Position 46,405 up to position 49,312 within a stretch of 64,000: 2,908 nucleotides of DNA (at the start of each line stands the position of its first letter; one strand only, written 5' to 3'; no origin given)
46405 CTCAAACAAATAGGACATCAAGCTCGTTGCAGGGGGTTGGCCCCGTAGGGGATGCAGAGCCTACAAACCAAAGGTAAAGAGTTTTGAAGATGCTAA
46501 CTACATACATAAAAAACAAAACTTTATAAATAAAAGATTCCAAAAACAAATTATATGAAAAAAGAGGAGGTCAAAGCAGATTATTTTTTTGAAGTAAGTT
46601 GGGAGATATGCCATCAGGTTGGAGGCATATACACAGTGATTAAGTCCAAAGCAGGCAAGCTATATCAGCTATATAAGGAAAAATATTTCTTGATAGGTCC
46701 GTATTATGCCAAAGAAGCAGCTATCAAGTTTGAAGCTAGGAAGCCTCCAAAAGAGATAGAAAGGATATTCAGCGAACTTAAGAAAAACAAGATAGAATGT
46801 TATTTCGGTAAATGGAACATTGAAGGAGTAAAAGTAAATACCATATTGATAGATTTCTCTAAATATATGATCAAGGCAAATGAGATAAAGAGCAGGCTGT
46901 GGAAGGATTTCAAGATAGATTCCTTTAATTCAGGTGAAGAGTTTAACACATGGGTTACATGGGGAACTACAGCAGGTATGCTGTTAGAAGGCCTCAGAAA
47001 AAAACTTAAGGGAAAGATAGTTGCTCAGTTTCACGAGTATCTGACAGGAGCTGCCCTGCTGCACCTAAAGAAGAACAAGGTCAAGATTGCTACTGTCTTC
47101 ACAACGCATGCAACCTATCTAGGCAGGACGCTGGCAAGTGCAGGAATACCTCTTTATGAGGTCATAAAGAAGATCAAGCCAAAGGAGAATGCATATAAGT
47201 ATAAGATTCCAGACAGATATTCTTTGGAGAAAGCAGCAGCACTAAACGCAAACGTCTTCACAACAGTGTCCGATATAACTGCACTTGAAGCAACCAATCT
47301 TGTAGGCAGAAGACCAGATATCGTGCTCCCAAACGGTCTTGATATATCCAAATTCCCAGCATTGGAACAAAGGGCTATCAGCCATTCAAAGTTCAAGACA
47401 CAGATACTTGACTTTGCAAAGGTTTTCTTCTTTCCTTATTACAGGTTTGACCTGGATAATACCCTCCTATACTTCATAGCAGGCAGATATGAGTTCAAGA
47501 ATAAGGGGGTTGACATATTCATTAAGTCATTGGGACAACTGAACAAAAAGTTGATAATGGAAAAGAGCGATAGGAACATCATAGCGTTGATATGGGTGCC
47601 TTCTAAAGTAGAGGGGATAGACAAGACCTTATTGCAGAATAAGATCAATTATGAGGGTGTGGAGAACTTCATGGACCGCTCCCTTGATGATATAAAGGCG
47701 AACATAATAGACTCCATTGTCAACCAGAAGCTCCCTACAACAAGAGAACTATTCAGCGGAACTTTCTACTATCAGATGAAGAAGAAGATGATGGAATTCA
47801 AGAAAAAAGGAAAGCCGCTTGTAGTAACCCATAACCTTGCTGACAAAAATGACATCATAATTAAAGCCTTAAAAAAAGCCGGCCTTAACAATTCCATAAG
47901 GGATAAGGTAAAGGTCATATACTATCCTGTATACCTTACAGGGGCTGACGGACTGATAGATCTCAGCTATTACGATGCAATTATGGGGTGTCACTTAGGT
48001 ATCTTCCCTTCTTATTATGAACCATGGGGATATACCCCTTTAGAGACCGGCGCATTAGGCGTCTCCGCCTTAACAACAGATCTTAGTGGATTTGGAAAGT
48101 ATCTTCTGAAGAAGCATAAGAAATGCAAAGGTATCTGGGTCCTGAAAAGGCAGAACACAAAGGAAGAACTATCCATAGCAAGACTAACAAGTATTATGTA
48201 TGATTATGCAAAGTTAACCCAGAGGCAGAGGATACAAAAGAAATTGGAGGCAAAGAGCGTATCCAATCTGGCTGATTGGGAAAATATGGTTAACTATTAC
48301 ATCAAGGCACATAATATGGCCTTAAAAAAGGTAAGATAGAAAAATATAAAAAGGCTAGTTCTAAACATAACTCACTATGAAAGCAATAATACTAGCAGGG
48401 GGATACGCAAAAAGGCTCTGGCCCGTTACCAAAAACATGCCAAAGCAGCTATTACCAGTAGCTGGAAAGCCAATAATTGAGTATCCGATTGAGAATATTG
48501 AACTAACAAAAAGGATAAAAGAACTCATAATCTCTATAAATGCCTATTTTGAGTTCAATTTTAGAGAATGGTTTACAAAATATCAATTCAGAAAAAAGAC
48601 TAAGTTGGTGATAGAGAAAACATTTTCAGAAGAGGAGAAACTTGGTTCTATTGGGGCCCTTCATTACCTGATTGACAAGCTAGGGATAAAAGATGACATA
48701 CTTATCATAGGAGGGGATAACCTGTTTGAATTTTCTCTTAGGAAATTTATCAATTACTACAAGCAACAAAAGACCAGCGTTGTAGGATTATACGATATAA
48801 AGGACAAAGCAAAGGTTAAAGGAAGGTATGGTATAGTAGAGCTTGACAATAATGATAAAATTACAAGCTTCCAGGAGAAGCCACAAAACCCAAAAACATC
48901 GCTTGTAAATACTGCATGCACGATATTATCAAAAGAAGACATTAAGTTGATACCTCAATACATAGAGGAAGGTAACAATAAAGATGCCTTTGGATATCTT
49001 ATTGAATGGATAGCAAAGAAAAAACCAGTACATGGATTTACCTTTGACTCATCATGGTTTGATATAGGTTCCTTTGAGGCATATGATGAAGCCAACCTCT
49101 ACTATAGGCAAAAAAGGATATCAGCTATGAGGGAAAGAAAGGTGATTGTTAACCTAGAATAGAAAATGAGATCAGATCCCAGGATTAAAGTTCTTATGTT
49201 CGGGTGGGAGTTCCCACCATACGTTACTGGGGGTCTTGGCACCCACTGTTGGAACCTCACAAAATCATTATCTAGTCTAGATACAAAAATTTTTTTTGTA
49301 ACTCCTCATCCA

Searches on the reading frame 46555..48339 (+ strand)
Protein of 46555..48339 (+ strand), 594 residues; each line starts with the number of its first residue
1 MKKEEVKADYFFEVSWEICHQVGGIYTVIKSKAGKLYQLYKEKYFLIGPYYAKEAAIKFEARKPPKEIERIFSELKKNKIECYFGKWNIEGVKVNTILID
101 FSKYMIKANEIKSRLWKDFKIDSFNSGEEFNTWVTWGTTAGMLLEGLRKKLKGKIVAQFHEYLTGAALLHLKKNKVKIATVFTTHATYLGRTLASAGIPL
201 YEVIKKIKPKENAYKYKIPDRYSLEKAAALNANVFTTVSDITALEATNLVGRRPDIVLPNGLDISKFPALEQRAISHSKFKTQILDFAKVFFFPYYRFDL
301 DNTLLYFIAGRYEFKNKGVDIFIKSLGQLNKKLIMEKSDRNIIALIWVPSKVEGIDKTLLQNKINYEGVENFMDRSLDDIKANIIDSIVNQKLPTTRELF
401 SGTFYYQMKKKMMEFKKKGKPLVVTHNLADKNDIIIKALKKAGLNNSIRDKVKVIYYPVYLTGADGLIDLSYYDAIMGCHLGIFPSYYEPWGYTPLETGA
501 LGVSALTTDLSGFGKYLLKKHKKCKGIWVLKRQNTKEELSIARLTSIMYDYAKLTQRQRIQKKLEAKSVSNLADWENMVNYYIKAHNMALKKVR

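Call 15: find_encoding_contigs(protein=window:46555-48336:+, flank=10000, max_places=10)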
Protein window:46555-48336:+ (594 aa): no gene with exactly this product is on record in the collection.

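Call 16: search_protein_families(library=pfam, proteins=[window:46555-48339:+])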
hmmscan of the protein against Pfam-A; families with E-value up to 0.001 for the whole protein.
window:46555-48339:+ (594 aa): 5 families
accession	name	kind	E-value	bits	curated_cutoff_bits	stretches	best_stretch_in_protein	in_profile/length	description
PF05693.19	Glycogen_syn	-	2.5e-156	522.4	27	1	13-593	1-586/639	Glycogen synthase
PF08323.17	Glyco_transf_5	-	8.7e-07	29.3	22.7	1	14-247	5-225/239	Starch synthase catalytic domain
PF00534.26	Glycos_transf_1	-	1.4e-06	28.4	26.4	1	479-532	93-143/172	Glycosyl transferases group 1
PF13692.12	Glyco_trans_1_4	-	0.00018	22.2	27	0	473-519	71-117/142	Glycosyl transferases group 1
PF13439.12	Glyco_transf_4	-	0.00056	20.4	28.5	0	155-265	75-169/170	Glycosyltransferase Family 4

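Call 17: find_homologous_proteins(query=window:46555-48336:+, max_evalue=1e-50)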
Query window:46555-48336:+ (594 aa): 7875 proteins with E <= 1e-50 among 8000 candidates; the best 120 are listed.
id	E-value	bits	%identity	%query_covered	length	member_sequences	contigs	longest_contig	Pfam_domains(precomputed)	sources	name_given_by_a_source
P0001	0.0e+0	1336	100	100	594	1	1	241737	PF00534.27,PF05693.20,PF08323.18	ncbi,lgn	-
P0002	0.0e+0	1141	82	100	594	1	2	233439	PF00534.27,PF05693.20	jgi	-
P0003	0.0e+0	1082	78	100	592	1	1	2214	PF00534.27,PF05693.20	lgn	-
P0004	0.0e+0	1051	75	100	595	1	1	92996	PF00534.27,PF05693.20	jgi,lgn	-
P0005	0.0e+0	1044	74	100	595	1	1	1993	PF00534.27,PF05693.20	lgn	-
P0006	0.0e+0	1033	73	100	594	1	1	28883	PF00534.27,PF05693.20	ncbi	-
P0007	0.0e+0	1022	73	100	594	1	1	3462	PF00534.27,PF05693.20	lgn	-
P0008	0.0e+0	1017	74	100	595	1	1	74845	PF00534.27,PF05693.20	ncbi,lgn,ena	-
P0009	4.1e-298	1008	72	100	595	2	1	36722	PF00534.27,PF05693.20,PF20706.4,PF13692.13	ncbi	-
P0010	1.7e-297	1006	72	100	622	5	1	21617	PF00534.27,PF05693.20,PF13692.13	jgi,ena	jgi:glycogen(starch) synthase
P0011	3.7e-296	1002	72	100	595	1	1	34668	PF05693.20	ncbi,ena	-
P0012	1.1e-287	974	70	100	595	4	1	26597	PF00534.27,PF05693.20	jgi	-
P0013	2.3e-282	956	70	100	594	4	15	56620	PF00534.27,PF05693.20,PF13692.13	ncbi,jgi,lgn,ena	jgi:glycogen synthase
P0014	3.5e-282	955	68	100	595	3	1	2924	PF00534.27,PF05693.20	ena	-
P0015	1.3e-281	954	69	100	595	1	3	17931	PF00534.27,PF05693.20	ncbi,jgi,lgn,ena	-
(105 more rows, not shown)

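Call 18: find_encoding_contigs(protein=P0001, flank=10000, max_places=4)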
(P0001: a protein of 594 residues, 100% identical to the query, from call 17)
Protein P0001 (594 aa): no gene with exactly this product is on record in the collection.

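Call 19: find_encoding_contigs(protein=P0002, flank=10000, max_places=4)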
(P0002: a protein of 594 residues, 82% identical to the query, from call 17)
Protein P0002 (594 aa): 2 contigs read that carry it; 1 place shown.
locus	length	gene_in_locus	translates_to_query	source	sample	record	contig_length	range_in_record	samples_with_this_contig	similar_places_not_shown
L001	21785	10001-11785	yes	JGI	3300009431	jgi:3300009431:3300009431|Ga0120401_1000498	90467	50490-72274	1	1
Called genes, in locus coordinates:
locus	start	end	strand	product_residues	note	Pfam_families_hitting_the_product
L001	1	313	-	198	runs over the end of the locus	PF00252:Ribosomal_L16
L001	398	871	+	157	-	-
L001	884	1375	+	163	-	-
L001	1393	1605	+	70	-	-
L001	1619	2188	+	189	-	-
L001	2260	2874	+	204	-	-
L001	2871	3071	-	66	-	-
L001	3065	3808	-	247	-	PF00121:TIM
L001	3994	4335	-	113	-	-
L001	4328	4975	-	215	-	PF07314:Lit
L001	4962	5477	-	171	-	-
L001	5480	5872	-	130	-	-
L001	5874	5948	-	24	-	-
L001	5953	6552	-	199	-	PF04967:HTH_10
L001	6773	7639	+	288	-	-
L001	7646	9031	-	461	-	PF14691:Fer4_20, PF02826:2-Hacid_dh_C (faint), PF13241:NAD_binding_7 (faint), PF07992:Pyr_redox_2, PF13450:NAD_binding_8 (weak), PF13738:Pyr_redox_3, PF01262:AlaDh_PNT_C (weak), PF00070:Pyr_redox, +3 more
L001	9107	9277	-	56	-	-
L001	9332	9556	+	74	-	PF26688:RHH_12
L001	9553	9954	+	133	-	PF10130:PIN_2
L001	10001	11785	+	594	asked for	PF05693:Glycogen_syn, PF00534:Glycos_transf_1 (faint)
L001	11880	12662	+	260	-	PF00483:NTP_transferase, PF12804:NTP_transf_3 (weak)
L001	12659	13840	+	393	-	PF20706:GT4-conflict (faint), PF13439:Glyco_transf_4, PF00534:Glycos_transf_1, PF13692:Glyco_trans_1_4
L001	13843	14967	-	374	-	PF13439:Glyco_transf_4, PF13579:Glyco_trans_4_4, PF20706:GT4-conflict, PF08323:Glyco_transf_5, PF00534:Glycos_transf_1, PF13692:Glyco_trans_1_4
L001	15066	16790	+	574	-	PF05693:Glycogen_syn, PF08323:Glyco_transf_5, PF13439:Glyco_transf_4 (weak), PF00534:Glycos_transf_1, PF13692:Glyco_trans_1_4 (weak), PF05693:Glycogen_syn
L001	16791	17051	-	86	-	-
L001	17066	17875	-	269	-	PF00175:NAD_binding_1, PF10418:DHODB_Fe-S_bind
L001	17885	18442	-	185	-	PF01936:NYN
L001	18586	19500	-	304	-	PF00056:Ldh_1_N, PF02866:Ldh_1_C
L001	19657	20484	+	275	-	-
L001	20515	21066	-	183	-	PF05683:Fumerase_C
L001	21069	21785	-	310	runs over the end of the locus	PF05681:Fumerase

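Call 20: find_encoding_contigs(protein=P0004, flank=10000, max_places=4)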
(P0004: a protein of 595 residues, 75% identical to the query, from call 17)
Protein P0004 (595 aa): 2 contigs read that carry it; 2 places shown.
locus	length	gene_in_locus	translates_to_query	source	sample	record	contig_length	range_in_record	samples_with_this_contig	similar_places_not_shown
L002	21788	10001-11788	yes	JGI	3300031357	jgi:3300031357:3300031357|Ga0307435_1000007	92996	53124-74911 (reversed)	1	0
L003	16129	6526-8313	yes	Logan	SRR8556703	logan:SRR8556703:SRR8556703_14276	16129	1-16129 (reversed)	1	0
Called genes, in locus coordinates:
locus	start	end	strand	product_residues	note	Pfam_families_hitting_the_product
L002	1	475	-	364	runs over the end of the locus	PF00155:Aminotran_1_2, PF00266:Aminotran_5 (weak), PF01053:Cys_Met_Meta_PP (faint), PF04864:Alliinase_C (faint)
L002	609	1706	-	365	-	PF21088:MS_channel_1st (weak), PF00924:MS_channel_2nd, PF21082:MS_channel_3rd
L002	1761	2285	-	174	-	PF00252:Ribosomal_L16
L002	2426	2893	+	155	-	-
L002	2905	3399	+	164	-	-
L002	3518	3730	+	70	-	-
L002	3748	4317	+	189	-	-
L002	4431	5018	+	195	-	-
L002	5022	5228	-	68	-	-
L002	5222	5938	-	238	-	PF00121:TIM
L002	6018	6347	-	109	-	-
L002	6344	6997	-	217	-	PF07314:Lit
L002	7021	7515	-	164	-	-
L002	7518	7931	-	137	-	-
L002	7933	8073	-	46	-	-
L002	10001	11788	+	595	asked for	PF05693:Glycogen_syn, PF00534:Glycos_transf_1 (faint)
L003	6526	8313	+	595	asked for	PF05693:Glycogen_syn, PF00534:Glycos_transf_1 (faint)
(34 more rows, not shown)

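Call 37: find_related_loci(query=A1, collection=genome_contigs, flank=10000)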
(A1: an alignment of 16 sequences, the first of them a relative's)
Query A1 (594 aa) in genome_contigs; peptide patterns used: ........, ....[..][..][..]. (x = any residue, [..] = any of these).
600 stretches matched a pattern (row limit reached: there are more); 598 encode a relative of the query (tblastn E <= 1e-3); the best 80 are kept; 80 distinct loci.
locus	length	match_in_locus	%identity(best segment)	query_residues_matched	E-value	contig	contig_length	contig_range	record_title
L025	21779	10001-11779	49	2-594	0e+0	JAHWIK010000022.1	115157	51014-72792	MAG: Candidatus Woesearchaeota archaeon isolate YT1_182 k127_46713792, whole genome shotgun sequence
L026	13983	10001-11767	50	5-591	0e+0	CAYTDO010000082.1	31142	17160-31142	MAG TPA_asm: uncultured Methanosarcinales archaeon isolate binchicken_co203_461 genome assembly, contig: k141_2278871, w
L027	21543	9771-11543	51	5-592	0e+0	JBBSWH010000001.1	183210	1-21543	MAG: Nanoarchaeota archaeon isolate H52-bin084_1 H52_bin084_1_000000000001, whole genome shotgun sequence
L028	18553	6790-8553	47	8-594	0e+0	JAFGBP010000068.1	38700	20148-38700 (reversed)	MAG: Candidatus Woesearchaeota archaeon isolate Zod_Metabat.1039 k87_13003390, whole genome shotgun sequence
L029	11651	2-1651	49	47-594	0e+0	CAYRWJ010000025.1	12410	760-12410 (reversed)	MAG TPA_asm: uncultured Methanosarcinales archaeon isolate SRP104257_co1_379 genome assembly, contig: NODE_3671_length_1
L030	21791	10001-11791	47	6-593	0e+0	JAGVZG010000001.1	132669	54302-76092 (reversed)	Candidatus Woesearchaeota archaeon isolate RIFCSPHIGHO2_02_FULL_30_43 rifcsphigho2_02_scaffold_92, whole genome shotgun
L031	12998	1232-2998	46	9-593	7e-180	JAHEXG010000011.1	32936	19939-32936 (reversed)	MAG: Candidatus Altiarchaeales archaeon isolate nzgw1 NODE_1211_length_32937_cov_3.813810, whole genome shotgun sequence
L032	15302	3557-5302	46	10-593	3e-179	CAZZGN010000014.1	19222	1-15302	MAG TPA_asm: uncultured Methanosarcinales archaeon isolate SRP104257_co1_4 genome assembly, contig: NODE_1602_length_192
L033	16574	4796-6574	47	5-593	1e-176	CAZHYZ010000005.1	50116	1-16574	MAG TPA_asm: uncultured Methanosarcinales archaeon isolate SRP141376_co3_443 genome assembly, contig: NODE_1641_length_5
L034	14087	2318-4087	44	8-592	6e-176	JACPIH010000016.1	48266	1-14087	MAG: Candidatus Woesearchaeota archaeon isolate NC_groundwater_435_Ag_B-0.1um_47_15 GD18-4_B1_scaffold_827750, whole gen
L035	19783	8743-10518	44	5-594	1e-175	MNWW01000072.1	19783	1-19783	MAG: Candidatus Woesearchaeota archaeon CG1_02_57_44 cg1_0.2_scaffold_2311_c, whole genome shotgun sequence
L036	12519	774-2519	46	12-592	5e-175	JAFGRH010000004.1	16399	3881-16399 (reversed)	MAG: Candidatus Woesearchaeota archaeon isolate Zod_Metabat.822 k87_247483, whole genome shotgun sequence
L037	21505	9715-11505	44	6-592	2e-172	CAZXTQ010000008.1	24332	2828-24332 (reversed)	MAG TPA_asm: uncultured Methanosarcinales archaeon isolate SRP141376_co3_431 genome assembly, contig: NODE_5472_length_2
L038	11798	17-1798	45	5-593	5e-171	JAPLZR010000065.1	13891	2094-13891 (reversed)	MAG: Candidatus Woesearchaeota archaeon isolate LacPavin_0920_SED4_MAG_42_9 LacPavin_0920_SED4_scaffold_882541, whole ge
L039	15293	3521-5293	46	7-592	6e-169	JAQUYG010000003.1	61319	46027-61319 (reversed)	MAG: Candidatus Paceibacterota bacterium isolate STD2_231 NODE_1633_length_61319_cov_6.590600_Sandtown_D2, whole genome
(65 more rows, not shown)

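Call 38: find_encoding_contigs(protein=P0008, flank=10000, max_places=3)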
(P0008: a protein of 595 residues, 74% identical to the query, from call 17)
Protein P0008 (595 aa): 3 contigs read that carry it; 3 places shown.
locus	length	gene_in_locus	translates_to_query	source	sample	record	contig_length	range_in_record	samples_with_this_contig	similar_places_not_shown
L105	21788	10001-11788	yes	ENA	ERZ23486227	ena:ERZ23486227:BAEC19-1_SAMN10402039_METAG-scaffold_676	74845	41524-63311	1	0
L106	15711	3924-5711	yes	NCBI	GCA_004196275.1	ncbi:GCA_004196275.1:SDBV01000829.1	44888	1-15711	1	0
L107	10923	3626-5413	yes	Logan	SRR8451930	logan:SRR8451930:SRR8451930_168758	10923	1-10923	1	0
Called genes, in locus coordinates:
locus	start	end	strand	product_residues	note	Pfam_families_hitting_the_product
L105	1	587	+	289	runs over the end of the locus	PF01634:HisG, PF08029:HisG_C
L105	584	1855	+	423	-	PF00815:Histidinol_dh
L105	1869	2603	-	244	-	-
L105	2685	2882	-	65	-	-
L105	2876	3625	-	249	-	PF00121:TIM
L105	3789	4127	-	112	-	-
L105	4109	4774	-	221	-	PF07314:Lit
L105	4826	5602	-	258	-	-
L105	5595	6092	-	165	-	-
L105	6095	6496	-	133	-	-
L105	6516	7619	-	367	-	-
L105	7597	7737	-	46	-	-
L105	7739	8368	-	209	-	-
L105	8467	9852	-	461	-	PF14691:Fer4_20, PF01262:AlaDh_PNT_C (faint), PF01266:DAO (faint), PF01946:Thi4 (faint), PF07992:Pyr_redox_2, PF13450:NAD_binding_8 (weak), PF13738:Pyr_redox_3, PF00070:Pyr_redox, +3 more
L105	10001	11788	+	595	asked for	PF05693:Glycogen_syn, PF00534:Glycos_transf_1 (faint)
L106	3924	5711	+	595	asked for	PF05693:Glycogen_syn, PF00534:Glycos_transf_1 (faint)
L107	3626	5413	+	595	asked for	PF05693:Glycogen_syn, PF00534:Glycos_transf_1 (faint)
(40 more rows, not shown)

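Call 39: find_encoding_contigs(protein=P0006, flank=10000, max_places=3)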
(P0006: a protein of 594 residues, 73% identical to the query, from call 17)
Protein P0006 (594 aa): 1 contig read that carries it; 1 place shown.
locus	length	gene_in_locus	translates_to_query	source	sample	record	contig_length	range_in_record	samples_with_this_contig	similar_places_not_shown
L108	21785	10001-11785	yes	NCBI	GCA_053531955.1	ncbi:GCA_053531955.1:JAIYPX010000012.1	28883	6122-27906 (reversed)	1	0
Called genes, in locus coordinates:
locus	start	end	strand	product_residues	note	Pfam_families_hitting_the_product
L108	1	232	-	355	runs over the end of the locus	PF00155:Aminotran_1_2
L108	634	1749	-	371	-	PF21088:MS_channel_1st, PF00924:MS_channel_2nd, PF21082:MS_channel_3rd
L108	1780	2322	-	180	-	PF00252:Ribosomal_L16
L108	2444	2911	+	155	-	-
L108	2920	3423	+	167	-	-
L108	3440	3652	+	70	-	-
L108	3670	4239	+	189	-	-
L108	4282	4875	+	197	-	-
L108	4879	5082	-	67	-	-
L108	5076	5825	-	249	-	PF00121:TIM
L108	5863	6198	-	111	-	-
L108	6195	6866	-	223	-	PF07314:Lit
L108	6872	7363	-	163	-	-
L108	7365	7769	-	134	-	-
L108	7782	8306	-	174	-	-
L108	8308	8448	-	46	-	-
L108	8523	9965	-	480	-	PF14691:Fer4_20, PF02826:2-Hacid_dh_C (faint), PF00890:FAD_binding_2 (weak), PF07992:Pyr_redox_2, PF13450:NAD_binding_8 (weak), PF13738:Pyr_redox_3, PF01262:AlaDh_PNT_C (weak), PF00070:Pyr_redox, +5 more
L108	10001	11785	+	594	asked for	PF05693:Glycogen_syn, PF00534:Glycos_transf_1 (faint)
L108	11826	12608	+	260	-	PF00483:NTP_transferase, PF12804:NTP_transf_3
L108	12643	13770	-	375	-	PF08323:Glyco_transf_5, PF13439:Glyco_transf_4, PF13579:Glyco_trans_4_4, PF20706:GT4-conflict, PF00534:Glycos_transf_1, PF13692:Glyco_trans_1_4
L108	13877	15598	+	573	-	PF05693:Glycogen_syn, PF08323:Glyco_transf_5 (weak), PF13439:Glyco_transf_4 (faint), PF05693:Glycogen_syn, PF00534:Glycos_transf_1 (weak), PF13692:Glyco_trans_1_4 (weak)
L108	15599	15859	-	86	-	-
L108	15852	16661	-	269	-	PF00175:NAD_binding_1, PF10418:DHODB_Fe-S_bind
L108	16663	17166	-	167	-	PF01936:NYN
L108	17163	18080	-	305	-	PF00056:Ldh_1_N, PF03721:UDPG_MGDP_dh_N (weak), PF02866:Ldh_1_C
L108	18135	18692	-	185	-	PF05683:Fumerase_C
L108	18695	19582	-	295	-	PF05681:Fumerase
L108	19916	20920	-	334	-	PF19328:DAP_DH_C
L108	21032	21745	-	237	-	PF00149:Metallophos, PF12850:Metallophos_2 (weak)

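Call 40: find_encoding_contigs(protein=P0013, flank=10000, max_places=6)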
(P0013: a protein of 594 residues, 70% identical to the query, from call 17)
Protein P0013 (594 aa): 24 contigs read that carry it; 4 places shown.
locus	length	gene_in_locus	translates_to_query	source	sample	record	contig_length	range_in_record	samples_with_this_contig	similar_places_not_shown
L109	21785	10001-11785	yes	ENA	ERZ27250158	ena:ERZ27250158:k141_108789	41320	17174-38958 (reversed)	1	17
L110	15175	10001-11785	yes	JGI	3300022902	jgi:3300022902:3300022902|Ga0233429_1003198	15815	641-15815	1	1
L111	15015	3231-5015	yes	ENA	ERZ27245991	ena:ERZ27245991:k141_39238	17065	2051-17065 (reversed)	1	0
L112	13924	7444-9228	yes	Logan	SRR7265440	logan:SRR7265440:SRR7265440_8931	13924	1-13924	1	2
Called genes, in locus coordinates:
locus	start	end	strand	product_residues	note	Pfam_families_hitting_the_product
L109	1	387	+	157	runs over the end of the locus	-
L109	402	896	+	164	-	-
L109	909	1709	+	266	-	-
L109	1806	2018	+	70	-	-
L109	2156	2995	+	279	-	PF02498:Bro-N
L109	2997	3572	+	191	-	-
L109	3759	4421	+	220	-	-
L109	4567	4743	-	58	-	-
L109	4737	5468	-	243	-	PF00121:TIM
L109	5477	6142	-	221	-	PF07314:Lit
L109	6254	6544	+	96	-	-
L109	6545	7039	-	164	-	-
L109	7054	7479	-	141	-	-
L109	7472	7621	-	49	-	-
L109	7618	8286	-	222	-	-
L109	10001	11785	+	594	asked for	PF05693:Glycogen_syn, PF13692:Glyco_trans_1_4 (faint), PF00534:Glycos_transf_1 (weak)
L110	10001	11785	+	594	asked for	PF05693:Glycogen_syn, PF13692:Glyco_trans_1_4 (faint), PF00534:Glycos_transf_1 (weak)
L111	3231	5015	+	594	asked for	PF05693:Glycogen_syn, PF13692:Glyco_trans_1_4 (faint), PF00534:Glycos_transf_1 (weak)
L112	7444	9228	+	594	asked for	PF05693:Glycogen_syn, PF13692:Glyco_trans_1_4 (faint), PF00534:Glycos_transf_1 (weak)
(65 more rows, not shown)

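Call 48: list_cluster_members(proteins=[P0001, P0002])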
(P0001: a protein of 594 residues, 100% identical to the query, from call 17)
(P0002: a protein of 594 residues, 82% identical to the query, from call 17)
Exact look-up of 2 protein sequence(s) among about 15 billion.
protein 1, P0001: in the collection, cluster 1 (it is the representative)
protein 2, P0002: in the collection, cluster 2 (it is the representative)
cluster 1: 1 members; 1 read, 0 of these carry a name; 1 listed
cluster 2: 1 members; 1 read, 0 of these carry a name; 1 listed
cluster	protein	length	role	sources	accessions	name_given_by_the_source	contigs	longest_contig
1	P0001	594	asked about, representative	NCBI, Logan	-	-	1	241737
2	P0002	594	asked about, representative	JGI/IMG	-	-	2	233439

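Call 75: find_encoding_contigs(protein=P0003, flank=3000, max_places=3)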
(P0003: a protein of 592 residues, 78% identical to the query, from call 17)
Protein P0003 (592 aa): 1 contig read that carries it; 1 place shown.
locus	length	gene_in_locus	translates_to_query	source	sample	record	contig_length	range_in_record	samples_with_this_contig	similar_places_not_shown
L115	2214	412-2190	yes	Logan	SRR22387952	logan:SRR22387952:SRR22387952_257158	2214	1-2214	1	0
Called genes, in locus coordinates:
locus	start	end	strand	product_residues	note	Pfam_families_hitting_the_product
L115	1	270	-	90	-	?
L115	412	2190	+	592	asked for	PF05693:Glycogen_syn, PF00534:Glycos_transf_1 (faint)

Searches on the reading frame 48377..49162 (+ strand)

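Call 16: search_protein_families(library=pfam, proteins=[window:48377-49162:+])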
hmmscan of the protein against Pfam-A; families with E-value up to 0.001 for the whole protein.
window:48377-49162:+ (261 aa): 2 families
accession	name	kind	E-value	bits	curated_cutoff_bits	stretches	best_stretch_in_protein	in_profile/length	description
PF00483.29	NTP_transferase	-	2.5e-40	139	21.2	1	2-245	1-244/245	Nucleotidyl transferase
PF12804.13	NTP_transf_3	-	5.9e-07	30.2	27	1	3-130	1-113/160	MobA-like NTP transferase domain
